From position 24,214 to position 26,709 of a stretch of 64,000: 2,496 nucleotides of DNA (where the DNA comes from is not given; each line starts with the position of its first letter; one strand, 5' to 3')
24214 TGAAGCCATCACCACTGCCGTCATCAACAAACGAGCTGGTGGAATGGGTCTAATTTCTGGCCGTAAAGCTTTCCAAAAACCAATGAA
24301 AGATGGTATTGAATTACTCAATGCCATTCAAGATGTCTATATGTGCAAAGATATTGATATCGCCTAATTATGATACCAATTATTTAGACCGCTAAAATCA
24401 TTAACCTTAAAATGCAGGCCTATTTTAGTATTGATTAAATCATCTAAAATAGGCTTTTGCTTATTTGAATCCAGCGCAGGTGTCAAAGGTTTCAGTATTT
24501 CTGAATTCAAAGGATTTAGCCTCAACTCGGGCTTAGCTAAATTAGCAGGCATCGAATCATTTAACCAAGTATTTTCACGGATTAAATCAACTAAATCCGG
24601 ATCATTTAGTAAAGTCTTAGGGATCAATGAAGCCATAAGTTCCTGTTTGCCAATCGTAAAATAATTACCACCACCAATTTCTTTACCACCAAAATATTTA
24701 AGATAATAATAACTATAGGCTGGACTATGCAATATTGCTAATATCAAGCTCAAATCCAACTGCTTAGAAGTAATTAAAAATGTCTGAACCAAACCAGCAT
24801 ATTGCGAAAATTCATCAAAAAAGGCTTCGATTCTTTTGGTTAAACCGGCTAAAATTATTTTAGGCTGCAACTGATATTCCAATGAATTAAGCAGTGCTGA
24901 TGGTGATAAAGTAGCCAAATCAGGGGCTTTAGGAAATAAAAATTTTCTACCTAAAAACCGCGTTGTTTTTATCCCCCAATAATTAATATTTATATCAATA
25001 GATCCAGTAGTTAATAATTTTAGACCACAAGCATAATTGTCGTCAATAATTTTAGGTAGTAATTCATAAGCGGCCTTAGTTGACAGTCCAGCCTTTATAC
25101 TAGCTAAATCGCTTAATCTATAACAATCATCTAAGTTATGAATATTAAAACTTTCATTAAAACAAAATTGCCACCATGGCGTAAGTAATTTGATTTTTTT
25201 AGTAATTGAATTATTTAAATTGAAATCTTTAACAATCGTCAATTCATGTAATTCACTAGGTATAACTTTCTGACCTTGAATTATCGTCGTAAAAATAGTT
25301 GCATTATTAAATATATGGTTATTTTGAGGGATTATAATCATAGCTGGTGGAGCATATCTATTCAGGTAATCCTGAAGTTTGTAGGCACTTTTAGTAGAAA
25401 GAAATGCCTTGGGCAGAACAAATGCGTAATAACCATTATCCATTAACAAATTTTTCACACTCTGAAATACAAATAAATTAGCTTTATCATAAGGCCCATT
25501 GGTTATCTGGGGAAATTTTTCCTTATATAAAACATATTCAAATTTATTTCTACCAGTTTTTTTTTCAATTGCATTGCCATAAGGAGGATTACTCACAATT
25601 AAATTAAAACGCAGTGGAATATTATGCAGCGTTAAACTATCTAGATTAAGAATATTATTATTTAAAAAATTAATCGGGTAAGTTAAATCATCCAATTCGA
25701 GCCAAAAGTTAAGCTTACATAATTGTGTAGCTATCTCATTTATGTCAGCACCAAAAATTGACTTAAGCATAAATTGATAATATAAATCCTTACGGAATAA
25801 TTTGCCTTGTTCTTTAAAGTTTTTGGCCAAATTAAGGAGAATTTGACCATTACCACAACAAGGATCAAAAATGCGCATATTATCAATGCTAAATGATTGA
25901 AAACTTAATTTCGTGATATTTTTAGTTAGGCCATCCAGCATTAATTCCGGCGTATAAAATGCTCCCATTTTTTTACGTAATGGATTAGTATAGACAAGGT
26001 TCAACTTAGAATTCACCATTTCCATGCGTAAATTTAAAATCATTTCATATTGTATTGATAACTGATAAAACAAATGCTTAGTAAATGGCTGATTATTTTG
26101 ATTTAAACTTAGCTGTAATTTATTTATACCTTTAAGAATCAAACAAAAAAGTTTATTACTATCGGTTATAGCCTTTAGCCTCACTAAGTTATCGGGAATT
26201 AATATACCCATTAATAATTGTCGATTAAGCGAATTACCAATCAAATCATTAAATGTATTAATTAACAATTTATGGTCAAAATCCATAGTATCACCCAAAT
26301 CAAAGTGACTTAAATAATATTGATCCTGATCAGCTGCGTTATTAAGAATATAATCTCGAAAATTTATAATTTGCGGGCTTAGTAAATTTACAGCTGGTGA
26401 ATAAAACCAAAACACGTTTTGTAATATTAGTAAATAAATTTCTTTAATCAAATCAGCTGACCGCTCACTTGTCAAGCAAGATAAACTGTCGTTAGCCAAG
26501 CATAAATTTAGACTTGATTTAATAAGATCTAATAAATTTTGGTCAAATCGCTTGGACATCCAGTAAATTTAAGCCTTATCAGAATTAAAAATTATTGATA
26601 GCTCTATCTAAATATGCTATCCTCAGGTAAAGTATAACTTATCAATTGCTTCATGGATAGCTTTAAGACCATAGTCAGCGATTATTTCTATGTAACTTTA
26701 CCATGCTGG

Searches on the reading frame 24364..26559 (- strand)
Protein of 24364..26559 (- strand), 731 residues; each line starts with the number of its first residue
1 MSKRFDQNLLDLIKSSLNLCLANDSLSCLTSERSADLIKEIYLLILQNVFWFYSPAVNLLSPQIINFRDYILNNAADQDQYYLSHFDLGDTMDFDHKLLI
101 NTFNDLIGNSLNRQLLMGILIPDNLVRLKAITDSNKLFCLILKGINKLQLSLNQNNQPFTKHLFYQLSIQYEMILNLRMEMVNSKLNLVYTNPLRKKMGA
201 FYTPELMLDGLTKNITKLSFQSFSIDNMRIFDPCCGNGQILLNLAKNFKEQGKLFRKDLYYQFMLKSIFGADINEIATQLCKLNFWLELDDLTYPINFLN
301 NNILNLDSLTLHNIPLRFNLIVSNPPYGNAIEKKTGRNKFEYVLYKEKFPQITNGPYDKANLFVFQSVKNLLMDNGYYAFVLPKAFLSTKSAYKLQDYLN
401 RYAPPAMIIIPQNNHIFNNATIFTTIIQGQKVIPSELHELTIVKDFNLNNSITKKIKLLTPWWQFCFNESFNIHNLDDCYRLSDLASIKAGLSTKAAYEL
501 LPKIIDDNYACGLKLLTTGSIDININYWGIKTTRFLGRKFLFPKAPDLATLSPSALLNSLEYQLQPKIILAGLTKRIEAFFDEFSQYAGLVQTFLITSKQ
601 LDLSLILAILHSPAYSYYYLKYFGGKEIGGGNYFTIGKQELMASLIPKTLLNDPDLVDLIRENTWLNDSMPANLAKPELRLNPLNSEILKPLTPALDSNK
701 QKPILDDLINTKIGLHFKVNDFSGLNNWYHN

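Call 84: search_protein_families(library=pfam, proteins=[window:24364-26559:-], max_evalue=0.00001)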
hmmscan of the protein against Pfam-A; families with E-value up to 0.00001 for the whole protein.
window:24364-26559:- (731 aa): 3 families
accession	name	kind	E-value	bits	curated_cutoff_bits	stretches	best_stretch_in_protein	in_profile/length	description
PF02384.22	N6_Mtase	-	1.2e-19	71.2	20.4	1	190-427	17-228/311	N-6 DNA Methylase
PF07669.17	Eco57I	-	8.5e-14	52.4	25.3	1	267-414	2-168/171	Eco57I restriction-modification methylase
PF01170.24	UPF0020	-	1.3e-06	28.7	22.3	1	227-339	29-143/197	RMKL-like, methyltransferase domain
